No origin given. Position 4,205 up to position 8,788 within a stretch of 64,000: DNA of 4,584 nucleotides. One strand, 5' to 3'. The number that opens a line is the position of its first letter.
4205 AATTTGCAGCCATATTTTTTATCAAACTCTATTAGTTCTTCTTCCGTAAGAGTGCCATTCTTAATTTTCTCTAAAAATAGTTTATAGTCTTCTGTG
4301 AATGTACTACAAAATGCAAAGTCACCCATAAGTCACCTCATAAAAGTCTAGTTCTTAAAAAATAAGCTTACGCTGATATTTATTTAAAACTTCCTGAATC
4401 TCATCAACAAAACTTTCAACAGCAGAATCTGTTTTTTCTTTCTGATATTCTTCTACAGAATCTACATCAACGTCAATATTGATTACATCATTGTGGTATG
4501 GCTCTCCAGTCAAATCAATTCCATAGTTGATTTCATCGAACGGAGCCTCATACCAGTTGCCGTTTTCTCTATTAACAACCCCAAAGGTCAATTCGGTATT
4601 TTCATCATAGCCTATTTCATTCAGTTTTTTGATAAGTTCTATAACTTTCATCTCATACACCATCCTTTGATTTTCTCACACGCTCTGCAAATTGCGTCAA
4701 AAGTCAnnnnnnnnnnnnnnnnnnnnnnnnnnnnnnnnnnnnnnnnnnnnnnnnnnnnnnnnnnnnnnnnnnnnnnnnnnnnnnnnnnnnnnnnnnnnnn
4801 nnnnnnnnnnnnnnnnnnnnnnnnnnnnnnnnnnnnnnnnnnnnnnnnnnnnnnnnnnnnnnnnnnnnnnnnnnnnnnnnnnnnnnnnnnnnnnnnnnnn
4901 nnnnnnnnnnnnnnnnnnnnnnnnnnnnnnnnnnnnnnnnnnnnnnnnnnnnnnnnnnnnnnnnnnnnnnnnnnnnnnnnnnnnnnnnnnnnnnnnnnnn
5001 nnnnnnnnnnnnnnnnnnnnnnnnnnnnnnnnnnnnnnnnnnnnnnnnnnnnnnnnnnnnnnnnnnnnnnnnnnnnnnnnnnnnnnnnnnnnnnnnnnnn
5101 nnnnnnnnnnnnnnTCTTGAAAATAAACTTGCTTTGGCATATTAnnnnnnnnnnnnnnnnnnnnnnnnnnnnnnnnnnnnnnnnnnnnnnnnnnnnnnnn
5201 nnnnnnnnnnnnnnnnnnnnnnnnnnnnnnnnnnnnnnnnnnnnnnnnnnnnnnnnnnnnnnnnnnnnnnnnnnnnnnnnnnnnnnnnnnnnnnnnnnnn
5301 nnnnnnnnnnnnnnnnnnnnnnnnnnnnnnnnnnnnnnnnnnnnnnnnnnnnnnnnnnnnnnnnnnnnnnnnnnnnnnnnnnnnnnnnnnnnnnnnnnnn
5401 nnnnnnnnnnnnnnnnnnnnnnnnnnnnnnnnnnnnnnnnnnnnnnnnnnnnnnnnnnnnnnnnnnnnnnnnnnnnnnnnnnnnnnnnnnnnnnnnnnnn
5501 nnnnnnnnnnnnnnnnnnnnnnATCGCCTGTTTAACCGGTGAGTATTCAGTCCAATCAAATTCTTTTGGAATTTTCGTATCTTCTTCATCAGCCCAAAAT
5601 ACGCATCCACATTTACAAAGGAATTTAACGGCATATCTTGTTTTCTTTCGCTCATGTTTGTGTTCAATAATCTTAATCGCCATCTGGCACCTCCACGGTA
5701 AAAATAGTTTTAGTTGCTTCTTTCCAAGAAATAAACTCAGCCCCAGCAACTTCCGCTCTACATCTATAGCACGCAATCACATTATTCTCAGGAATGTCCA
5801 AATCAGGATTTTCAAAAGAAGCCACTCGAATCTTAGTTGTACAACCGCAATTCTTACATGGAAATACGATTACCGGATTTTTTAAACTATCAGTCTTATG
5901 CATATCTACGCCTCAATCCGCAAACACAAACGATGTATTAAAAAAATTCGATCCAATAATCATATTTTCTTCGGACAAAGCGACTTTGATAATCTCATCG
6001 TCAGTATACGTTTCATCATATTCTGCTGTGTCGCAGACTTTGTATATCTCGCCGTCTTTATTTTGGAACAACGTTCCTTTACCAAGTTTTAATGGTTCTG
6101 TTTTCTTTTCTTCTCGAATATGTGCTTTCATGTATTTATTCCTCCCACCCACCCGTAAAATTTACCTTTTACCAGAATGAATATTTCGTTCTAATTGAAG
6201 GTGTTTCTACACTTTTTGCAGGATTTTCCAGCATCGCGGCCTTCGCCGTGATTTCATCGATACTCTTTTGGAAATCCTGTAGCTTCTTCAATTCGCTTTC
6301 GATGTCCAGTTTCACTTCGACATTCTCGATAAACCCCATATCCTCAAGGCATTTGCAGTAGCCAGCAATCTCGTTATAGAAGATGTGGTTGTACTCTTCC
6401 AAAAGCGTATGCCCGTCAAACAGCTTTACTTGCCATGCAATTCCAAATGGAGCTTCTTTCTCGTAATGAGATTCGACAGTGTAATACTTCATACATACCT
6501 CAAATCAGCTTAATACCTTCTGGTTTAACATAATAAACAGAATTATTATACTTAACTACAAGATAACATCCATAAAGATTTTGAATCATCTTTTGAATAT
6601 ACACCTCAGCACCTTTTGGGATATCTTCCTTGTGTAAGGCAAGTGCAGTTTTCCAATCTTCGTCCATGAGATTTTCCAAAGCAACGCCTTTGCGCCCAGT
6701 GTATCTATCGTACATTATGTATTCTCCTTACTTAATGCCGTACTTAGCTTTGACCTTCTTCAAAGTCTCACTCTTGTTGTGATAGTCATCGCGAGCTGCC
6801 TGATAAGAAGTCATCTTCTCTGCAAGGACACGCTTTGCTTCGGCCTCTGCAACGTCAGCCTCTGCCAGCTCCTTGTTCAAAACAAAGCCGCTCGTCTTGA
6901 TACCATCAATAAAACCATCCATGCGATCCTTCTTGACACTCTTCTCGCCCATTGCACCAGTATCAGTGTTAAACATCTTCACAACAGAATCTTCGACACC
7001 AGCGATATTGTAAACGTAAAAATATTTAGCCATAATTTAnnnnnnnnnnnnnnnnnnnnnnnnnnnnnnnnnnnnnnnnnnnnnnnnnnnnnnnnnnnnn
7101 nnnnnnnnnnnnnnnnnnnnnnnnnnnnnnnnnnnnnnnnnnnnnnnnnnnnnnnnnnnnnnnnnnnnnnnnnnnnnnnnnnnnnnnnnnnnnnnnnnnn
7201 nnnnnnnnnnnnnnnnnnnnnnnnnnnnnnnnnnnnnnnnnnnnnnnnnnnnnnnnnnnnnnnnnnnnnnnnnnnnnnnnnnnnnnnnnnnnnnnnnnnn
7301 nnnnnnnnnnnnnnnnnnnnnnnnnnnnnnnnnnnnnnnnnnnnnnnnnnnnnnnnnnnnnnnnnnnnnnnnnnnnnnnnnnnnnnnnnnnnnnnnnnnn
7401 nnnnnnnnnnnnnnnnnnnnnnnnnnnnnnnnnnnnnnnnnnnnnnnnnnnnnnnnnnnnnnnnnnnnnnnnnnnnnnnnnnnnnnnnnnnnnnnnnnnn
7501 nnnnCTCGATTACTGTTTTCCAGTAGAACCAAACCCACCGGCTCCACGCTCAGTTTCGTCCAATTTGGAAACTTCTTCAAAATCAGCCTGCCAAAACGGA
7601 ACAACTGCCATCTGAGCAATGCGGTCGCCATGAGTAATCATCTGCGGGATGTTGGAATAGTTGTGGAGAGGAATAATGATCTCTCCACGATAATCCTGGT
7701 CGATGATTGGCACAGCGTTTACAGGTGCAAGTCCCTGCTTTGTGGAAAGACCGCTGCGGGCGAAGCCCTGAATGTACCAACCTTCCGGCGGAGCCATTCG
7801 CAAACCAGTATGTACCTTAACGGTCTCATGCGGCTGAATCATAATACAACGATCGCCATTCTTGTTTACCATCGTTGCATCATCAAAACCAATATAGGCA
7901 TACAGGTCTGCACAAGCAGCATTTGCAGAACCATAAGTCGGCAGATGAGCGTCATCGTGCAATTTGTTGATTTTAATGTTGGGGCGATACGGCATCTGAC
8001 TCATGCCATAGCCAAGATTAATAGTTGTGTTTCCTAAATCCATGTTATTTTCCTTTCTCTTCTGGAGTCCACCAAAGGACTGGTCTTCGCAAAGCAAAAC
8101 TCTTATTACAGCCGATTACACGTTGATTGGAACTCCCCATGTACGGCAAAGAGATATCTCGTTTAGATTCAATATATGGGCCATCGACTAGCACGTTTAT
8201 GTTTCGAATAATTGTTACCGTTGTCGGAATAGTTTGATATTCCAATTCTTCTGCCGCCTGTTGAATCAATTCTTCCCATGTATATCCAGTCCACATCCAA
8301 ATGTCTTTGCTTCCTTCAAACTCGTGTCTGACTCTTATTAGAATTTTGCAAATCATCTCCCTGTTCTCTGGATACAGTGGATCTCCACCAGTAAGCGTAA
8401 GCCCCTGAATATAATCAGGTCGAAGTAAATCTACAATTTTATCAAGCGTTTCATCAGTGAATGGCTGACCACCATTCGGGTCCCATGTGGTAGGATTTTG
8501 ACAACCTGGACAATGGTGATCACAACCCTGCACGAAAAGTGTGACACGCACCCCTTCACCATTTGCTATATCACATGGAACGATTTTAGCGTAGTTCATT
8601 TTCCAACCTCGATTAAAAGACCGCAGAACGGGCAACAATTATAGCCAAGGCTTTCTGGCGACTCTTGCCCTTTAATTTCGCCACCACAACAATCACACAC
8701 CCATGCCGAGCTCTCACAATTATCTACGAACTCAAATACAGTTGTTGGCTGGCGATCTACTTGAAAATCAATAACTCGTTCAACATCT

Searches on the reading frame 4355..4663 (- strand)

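Call 3: search_protein_families(library=pfam, proteins=[window:4355-4663:-], max_evalue=0.01)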
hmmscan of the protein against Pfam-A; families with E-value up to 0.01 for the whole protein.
window:4355-4663:- (102 aa): 1 family
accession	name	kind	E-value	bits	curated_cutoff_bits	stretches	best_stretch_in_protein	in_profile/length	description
PF03646.20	FlaG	-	0.0024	18.4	23.8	0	70-102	22-54/101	FlaG protein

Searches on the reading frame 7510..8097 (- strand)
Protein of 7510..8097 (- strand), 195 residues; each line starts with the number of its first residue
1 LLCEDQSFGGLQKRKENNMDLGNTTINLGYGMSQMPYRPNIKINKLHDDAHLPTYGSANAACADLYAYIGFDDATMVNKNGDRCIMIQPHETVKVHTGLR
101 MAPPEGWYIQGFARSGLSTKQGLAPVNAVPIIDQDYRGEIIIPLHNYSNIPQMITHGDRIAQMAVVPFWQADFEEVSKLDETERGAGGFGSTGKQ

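Call 9: search_protein_families(library=pfam, proteins=[window:7510-8097:-], max_evalue=0.001)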
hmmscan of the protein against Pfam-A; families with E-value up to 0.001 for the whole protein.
window:7510-8097:- (195 aa): 2 families
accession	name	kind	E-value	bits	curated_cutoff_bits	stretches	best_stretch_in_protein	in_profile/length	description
PF00692.24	dUTPase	-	4.4e-19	69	22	1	85-193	24-129/129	dUTPase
PF22769.1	DCD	-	0.00013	22.5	27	1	74-164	60-149/153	dCTP deaminase-like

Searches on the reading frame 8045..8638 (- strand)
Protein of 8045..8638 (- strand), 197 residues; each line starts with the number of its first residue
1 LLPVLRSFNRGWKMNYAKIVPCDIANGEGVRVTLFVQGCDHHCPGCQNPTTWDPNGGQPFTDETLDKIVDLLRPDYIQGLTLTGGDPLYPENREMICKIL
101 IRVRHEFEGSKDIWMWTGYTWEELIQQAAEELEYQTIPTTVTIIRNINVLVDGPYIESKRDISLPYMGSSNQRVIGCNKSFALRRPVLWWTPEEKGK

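Call 9: search_protein_families(library=pfam, proteins=[window:8045-8638:-], max_evalue=0.001)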
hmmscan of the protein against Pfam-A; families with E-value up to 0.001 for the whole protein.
window:8045-8638:- (197 aa): 2 families
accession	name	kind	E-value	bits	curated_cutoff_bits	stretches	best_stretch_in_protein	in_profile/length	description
PF13353.11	Fer4_12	-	4.7e-48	163.4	22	1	25-175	1-137/137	4Fe-4S single cluster domain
PF04055.27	Radical_SAM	-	4.9e-10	40.3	29.5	1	35-132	3-80/166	Radical SAM superfamily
